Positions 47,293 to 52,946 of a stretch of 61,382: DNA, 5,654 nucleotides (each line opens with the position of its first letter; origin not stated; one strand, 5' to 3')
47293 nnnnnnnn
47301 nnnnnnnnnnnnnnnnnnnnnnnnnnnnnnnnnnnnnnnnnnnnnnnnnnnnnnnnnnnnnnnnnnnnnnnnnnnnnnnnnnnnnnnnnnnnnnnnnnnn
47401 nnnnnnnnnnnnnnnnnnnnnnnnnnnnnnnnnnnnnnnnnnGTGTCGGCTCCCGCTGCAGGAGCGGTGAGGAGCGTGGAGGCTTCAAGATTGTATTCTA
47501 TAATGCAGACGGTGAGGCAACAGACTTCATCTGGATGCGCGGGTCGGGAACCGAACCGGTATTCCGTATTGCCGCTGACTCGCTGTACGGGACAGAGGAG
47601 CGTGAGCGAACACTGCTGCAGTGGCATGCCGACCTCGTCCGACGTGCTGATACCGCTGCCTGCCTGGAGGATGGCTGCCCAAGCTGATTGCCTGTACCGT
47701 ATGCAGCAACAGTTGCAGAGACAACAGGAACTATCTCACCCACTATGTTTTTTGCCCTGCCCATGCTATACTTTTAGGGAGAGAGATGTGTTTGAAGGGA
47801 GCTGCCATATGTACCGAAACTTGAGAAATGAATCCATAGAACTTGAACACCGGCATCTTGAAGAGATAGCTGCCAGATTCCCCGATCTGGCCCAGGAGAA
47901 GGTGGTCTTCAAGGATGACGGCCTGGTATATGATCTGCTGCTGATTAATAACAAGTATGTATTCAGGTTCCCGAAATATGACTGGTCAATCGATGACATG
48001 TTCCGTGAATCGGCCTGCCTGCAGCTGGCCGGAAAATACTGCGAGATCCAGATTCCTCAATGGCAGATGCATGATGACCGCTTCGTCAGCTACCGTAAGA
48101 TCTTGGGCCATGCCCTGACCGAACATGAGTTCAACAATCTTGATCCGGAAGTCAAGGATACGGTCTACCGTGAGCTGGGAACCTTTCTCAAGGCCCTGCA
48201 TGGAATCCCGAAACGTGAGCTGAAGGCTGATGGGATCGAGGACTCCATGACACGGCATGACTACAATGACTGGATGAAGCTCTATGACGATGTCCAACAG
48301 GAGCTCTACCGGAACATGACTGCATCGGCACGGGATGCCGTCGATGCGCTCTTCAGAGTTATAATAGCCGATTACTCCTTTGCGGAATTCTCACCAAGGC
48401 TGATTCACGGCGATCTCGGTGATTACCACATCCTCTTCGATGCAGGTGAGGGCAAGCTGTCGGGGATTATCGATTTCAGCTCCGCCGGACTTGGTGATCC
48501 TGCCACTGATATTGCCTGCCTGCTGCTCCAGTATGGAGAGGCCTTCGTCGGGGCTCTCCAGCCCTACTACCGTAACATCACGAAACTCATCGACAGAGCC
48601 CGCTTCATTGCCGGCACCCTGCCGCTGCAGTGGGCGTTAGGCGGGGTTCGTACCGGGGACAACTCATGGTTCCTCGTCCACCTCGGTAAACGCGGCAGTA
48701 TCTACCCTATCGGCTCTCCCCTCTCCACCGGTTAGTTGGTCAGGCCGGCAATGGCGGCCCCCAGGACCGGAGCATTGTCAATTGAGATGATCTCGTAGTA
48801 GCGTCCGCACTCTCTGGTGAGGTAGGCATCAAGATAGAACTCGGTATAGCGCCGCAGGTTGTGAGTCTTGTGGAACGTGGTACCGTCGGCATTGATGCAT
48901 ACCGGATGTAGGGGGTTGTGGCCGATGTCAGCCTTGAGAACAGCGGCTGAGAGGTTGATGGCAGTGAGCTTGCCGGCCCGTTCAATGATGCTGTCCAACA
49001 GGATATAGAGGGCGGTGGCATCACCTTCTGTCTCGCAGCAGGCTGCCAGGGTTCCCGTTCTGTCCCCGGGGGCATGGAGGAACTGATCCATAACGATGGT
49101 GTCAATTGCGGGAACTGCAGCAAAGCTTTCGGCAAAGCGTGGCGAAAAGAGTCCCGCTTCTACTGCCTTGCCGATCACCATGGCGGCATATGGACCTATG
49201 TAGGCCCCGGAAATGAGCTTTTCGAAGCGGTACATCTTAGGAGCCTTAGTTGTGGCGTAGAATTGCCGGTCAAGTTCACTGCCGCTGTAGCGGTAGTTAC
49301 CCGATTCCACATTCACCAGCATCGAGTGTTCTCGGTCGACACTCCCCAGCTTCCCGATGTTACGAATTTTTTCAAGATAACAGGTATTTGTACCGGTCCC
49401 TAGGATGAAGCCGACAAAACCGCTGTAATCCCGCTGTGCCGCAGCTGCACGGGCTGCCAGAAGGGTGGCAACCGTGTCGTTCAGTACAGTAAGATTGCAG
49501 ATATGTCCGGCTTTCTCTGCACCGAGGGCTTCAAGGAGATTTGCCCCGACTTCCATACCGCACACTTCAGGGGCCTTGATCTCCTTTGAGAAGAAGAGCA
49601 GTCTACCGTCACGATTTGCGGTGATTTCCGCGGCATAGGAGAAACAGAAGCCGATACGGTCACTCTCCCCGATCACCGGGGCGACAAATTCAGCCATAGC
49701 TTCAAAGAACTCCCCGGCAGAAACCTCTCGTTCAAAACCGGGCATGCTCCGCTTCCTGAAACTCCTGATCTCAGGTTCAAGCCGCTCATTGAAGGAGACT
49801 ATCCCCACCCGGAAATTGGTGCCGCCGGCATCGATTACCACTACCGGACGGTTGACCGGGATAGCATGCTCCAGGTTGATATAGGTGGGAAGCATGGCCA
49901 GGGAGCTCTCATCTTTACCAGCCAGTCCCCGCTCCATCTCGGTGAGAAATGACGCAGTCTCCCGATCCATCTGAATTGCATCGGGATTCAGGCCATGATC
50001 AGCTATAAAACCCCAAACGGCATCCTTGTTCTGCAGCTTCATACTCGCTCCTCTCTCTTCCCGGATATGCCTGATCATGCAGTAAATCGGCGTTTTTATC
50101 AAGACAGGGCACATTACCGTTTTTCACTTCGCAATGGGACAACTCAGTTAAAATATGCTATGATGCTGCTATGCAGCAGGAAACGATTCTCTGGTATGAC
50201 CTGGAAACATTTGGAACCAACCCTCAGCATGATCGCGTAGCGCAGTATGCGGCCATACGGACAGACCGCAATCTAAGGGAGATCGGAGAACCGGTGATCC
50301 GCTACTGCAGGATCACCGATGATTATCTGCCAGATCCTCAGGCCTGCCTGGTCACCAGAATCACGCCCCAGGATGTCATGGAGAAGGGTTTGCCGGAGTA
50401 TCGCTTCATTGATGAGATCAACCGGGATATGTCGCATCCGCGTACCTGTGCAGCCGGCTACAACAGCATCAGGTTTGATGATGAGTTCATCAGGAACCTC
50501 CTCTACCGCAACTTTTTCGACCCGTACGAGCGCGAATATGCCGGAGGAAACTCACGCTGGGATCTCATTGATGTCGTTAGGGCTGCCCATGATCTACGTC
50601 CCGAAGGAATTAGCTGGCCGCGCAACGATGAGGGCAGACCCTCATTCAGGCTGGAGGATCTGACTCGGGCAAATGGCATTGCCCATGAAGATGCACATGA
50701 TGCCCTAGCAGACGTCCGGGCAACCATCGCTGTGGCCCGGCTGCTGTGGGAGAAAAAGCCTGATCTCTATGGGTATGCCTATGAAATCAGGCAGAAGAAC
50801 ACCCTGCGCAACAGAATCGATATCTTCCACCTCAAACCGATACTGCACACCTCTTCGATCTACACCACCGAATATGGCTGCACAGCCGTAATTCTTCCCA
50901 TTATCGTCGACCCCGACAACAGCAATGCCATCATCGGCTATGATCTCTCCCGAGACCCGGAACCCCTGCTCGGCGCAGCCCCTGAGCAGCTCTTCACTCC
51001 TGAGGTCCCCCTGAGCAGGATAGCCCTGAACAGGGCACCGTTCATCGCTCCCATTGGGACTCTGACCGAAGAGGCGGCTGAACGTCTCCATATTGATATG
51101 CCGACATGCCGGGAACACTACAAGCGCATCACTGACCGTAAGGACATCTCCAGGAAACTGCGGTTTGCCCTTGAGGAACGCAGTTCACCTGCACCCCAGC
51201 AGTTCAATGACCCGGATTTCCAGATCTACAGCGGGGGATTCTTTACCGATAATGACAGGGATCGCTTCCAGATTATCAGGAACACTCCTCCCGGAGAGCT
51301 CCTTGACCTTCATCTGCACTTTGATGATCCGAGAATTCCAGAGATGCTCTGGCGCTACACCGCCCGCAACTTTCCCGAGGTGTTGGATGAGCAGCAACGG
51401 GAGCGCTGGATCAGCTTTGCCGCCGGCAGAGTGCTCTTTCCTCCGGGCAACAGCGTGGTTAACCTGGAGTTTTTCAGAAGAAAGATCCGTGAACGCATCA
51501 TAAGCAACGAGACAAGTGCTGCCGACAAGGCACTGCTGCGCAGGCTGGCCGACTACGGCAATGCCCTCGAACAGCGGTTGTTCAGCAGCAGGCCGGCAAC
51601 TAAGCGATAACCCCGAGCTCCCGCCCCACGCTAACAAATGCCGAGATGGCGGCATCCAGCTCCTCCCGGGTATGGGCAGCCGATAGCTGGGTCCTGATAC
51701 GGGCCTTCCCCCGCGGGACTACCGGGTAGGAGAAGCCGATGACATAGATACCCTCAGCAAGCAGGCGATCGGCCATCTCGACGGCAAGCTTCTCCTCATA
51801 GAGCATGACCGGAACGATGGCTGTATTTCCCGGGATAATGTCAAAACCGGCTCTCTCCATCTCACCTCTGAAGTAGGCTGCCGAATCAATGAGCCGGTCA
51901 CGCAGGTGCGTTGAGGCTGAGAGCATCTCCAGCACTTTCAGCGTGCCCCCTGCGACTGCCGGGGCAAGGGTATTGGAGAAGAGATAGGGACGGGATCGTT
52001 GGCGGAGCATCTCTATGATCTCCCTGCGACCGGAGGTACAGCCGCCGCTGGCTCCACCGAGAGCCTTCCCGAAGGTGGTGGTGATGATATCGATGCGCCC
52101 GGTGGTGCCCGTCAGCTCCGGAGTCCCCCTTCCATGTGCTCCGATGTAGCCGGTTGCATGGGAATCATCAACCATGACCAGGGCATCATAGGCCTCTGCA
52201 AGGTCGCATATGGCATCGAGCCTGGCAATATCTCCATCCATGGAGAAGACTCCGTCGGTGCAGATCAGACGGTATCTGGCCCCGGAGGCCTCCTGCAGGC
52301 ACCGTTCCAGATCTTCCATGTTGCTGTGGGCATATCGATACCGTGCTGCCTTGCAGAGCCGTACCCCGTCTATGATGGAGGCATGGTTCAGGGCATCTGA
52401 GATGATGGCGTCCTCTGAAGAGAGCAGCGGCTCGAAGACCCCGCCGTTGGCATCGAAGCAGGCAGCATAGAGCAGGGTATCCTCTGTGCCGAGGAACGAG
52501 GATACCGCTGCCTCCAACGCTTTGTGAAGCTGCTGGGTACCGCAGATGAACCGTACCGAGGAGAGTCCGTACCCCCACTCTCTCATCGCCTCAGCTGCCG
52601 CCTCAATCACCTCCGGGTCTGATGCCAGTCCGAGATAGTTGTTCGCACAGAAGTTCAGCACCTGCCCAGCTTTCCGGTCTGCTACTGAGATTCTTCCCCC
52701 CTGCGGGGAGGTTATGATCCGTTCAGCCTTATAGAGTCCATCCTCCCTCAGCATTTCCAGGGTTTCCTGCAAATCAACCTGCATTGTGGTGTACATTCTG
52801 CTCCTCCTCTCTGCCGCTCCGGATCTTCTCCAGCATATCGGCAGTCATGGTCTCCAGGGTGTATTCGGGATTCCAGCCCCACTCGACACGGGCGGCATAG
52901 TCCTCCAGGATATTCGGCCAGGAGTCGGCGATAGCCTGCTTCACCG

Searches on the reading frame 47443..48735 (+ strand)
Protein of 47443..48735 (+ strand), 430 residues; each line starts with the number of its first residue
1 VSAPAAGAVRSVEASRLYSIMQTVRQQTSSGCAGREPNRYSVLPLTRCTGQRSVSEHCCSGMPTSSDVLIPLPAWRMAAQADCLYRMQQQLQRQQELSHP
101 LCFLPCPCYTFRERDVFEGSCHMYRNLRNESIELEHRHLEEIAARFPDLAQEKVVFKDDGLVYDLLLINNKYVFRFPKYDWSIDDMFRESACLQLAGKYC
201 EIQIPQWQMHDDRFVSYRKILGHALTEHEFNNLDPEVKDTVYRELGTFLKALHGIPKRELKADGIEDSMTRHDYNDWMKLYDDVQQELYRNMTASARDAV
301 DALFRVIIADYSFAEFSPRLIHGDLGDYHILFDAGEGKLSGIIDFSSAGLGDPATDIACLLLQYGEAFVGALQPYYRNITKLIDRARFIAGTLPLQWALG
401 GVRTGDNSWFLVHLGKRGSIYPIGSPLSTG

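Call 71: search_protein_families(library=pfam, proteins=[window:47443-48735:+], max_evalue=0.000001)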
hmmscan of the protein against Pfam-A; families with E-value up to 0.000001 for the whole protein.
window:47443-48735:+ (430 aa): 1 family
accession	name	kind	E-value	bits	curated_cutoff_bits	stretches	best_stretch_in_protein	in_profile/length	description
PF01636.29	APH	-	1.8e-22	80.7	23.2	1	171-376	22-225/239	Phosphotransferase enzyme family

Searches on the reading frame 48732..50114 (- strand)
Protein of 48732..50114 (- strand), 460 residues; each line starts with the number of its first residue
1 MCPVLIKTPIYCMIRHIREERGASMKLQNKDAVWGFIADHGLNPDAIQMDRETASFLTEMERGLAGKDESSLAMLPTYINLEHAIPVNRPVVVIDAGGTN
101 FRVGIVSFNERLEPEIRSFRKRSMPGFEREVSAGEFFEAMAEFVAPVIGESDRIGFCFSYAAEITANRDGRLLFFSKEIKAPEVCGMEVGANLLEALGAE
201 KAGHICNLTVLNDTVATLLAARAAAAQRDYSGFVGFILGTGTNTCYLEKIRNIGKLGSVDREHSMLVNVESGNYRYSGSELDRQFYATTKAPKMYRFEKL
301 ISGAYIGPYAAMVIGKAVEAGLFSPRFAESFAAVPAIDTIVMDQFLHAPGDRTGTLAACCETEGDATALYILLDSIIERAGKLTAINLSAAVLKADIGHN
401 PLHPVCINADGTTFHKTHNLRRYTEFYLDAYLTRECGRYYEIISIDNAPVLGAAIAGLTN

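Call 71: search_protein_families(library=pfam, proteins=[window:48732-50114:-], max_evalue=0.000001)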
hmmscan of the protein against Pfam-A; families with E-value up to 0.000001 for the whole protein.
window:48732-50114:- (460 aa): 2 families
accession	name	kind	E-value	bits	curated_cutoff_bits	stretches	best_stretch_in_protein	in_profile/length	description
PF03727.22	Hexokinase_2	-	3.3e-35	122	24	1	234-457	2-240/242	Hexokinase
PF00349.27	Hexokinase_1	-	2e-22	80.4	24.3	1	48-221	15-199/201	Hexokinase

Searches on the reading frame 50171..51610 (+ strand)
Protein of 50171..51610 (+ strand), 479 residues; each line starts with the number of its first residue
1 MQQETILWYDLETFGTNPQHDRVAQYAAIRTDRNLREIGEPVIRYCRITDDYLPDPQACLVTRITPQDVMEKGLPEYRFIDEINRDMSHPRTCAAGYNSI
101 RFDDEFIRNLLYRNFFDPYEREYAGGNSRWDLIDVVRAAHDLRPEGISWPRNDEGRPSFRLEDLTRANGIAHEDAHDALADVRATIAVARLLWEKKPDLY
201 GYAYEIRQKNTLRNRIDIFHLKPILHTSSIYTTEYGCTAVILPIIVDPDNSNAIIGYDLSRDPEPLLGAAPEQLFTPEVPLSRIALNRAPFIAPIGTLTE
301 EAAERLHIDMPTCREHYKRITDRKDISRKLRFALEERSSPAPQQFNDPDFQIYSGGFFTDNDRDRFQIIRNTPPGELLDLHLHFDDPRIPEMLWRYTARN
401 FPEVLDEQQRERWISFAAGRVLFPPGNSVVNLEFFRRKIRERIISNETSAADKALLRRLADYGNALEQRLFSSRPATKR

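Call 71: search_protein_families(library=pfam, proteins=[window:50171-51610:+], max_evalue=0.000001)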
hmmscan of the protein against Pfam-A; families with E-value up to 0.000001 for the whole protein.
window:50171-51610:+ (479 aa): 2 families
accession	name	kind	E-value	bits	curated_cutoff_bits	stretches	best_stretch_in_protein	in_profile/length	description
PF08411.15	Exonuc_X-T_C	-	6.8e-70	235.7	27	1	207-464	1-268/269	Exonuclease C-terminal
PF00929.31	RNase_T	-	1.2e-21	78.4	24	1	7-188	1-163/164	Exonuclease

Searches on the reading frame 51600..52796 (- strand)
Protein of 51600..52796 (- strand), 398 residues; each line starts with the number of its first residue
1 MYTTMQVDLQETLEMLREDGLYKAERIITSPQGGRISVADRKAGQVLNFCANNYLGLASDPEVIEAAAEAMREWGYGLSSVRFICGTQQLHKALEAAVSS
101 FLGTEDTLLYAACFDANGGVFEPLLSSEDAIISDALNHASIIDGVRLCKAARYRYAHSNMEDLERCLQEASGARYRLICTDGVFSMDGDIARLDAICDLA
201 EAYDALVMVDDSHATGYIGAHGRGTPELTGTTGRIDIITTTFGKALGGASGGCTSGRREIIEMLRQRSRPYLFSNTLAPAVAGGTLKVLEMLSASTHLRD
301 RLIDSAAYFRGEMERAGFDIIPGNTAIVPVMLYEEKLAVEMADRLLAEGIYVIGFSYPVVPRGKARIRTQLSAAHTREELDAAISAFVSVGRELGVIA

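Call 72: search_protein_families(library=pfam, proteins=[window:51600-52796:-], max_evalue=0.000001)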
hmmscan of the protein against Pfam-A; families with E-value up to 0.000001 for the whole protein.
window:51600-52796:- (398 aa): 1 family
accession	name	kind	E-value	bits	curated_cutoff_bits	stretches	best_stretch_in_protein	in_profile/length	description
PF00155.27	Aminotran_1_2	-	1.7e-63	215.4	19.7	1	45-386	2-360/361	Aminotransferase class I and II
